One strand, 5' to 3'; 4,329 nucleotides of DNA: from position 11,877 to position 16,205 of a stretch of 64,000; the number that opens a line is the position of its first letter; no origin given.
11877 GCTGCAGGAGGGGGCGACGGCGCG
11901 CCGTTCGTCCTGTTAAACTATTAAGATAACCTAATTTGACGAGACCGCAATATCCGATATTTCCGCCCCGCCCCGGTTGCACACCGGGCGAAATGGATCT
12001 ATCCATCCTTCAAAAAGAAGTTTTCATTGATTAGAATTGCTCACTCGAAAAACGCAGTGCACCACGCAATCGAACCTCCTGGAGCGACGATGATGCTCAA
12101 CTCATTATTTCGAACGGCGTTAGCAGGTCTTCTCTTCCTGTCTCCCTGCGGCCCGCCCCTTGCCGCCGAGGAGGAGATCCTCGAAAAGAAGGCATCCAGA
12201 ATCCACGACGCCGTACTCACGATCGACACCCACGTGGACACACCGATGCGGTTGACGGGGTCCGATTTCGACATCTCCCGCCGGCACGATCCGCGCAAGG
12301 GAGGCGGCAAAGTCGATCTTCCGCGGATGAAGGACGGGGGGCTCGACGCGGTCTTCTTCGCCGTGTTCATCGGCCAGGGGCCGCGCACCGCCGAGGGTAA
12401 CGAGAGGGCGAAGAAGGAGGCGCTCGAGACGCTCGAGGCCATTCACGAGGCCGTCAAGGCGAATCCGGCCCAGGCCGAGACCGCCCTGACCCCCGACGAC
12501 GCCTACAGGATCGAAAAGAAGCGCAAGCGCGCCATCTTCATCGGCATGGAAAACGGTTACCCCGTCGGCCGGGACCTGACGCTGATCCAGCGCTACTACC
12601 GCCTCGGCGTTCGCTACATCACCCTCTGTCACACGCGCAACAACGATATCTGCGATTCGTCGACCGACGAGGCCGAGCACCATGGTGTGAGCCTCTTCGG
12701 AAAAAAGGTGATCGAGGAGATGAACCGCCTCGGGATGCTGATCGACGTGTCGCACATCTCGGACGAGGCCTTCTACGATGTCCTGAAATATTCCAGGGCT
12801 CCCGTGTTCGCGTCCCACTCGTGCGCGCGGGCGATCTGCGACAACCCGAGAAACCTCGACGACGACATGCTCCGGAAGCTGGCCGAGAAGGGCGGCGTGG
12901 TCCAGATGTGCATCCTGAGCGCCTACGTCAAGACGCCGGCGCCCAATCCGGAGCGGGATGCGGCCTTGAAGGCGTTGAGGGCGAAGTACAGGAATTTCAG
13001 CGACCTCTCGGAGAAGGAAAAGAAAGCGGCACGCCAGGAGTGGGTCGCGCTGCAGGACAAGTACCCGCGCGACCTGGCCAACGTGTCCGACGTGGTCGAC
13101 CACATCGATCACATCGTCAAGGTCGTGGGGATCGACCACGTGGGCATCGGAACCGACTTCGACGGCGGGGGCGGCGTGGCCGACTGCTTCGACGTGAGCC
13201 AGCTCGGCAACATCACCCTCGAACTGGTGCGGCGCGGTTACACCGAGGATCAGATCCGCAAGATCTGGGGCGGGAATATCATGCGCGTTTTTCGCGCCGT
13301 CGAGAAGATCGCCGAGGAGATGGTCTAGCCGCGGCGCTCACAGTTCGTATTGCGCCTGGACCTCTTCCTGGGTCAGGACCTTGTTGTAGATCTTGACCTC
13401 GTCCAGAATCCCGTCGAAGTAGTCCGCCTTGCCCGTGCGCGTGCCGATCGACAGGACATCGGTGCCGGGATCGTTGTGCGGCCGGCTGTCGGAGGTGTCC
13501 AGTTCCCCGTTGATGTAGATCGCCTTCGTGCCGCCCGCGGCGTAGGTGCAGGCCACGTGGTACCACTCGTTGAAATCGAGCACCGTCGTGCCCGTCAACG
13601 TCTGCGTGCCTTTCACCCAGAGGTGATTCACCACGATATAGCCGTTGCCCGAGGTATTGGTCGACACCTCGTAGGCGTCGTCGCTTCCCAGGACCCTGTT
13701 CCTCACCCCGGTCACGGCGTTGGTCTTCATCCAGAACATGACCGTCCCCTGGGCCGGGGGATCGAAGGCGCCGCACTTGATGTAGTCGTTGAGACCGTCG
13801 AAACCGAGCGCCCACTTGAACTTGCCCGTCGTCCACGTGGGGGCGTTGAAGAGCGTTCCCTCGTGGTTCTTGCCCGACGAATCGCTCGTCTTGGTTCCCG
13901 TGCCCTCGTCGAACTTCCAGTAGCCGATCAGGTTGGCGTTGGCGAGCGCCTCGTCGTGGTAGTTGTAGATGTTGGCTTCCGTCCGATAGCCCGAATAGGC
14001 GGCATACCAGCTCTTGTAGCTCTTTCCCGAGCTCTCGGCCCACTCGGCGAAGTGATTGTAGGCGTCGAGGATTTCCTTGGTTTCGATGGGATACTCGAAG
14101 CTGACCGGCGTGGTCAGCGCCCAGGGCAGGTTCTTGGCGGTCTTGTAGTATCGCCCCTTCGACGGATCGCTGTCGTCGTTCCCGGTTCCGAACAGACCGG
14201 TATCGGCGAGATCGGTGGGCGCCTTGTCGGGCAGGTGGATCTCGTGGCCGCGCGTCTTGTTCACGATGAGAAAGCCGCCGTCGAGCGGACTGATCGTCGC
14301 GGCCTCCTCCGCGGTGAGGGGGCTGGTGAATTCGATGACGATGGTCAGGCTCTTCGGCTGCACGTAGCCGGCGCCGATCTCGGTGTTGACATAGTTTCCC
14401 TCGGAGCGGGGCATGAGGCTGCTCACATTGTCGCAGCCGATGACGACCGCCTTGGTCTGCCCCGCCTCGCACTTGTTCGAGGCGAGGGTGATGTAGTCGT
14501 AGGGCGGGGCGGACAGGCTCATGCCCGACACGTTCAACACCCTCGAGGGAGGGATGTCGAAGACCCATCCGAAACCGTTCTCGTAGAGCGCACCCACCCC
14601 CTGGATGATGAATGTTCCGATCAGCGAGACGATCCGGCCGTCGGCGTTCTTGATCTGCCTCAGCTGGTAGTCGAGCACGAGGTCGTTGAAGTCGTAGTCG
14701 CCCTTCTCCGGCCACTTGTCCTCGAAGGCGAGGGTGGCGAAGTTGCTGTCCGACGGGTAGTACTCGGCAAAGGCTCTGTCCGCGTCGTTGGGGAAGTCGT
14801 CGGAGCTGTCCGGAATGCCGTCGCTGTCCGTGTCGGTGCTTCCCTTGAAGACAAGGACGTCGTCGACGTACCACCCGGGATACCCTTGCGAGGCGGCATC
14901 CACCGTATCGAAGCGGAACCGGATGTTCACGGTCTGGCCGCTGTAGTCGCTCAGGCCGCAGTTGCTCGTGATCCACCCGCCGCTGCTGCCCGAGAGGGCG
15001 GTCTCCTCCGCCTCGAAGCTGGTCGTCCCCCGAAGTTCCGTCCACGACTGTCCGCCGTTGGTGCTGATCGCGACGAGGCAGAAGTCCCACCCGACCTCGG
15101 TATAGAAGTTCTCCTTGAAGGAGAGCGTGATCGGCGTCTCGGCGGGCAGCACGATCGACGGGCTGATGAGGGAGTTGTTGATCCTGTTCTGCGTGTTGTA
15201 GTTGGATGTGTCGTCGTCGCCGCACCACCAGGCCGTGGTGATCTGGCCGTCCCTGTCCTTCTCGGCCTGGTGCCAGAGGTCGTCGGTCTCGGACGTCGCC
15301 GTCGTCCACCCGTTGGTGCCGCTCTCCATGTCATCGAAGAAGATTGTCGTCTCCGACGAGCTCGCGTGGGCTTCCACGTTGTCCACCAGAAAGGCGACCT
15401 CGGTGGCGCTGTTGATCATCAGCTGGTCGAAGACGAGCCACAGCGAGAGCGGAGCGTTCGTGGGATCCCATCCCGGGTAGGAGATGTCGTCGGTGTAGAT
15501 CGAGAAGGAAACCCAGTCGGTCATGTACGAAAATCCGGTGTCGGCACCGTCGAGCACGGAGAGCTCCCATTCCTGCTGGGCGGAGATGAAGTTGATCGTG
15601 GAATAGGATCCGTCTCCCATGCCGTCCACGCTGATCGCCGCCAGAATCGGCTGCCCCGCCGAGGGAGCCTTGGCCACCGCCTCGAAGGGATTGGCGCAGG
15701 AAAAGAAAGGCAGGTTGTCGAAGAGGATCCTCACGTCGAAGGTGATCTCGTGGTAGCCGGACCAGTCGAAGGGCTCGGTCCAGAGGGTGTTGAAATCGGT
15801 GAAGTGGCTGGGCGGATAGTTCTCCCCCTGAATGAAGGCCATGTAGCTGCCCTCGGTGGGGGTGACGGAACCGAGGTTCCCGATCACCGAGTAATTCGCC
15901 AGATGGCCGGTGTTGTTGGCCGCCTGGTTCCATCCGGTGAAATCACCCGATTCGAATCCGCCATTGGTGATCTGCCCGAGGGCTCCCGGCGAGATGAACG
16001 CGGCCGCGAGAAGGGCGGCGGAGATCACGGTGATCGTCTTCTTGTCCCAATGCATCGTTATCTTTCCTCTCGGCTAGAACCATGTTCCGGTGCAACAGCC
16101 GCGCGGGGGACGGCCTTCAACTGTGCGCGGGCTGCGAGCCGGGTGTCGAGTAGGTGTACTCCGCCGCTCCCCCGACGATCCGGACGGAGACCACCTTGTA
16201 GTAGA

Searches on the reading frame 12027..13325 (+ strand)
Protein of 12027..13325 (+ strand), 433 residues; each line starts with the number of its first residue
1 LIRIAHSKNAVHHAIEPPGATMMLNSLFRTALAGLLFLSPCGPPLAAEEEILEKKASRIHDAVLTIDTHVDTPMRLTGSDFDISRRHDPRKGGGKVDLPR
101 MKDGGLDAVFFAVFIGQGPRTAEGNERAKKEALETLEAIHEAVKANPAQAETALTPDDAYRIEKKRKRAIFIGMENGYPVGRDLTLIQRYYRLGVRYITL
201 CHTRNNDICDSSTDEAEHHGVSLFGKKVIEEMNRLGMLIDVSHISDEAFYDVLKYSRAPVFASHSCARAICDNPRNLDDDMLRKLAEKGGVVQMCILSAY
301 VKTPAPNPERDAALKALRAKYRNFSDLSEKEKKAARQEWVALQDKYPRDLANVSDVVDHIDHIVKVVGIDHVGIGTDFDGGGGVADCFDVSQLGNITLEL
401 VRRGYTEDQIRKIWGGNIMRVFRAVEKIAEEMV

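Call 30: search_protein_families(library=pfam, proteins=[window:12027-13325:+], max_evalue=0.00001)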
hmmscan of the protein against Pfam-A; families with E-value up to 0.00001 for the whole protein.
window:12027-13325:+ (433 aa): 1 family
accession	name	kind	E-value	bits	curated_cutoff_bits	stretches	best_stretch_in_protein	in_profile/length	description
PF01244.27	Peptidase_M19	-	5.6e-107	358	26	1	59-423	2-318/319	Membrane dipeptidase (Peptidase family M19)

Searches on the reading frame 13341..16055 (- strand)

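Call 30: search_protein_families(library=pfam, proteins=[window:13341-16055:-], max_evalue=0.00001)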
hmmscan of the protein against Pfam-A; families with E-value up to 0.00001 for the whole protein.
window:13341-16055:- (905 aa): 3 families
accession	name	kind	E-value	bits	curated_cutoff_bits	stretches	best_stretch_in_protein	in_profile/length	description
PF16130.10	DUF4842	-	3.3e-53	181.4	22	1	474-684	2-208/208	Domain of unknown function (DUF4842)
PF13385.13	Laminin_G_3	-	1.3e-25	90.8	27.6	1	764-900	14-151/151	Concanavalin A-like lectin/glucanases superfamily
PF20773.4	InhA-like_MAM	-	3.3e-15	56.6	26.9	1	290-402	47-162/191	Immune inhibitor A-like, MAM domain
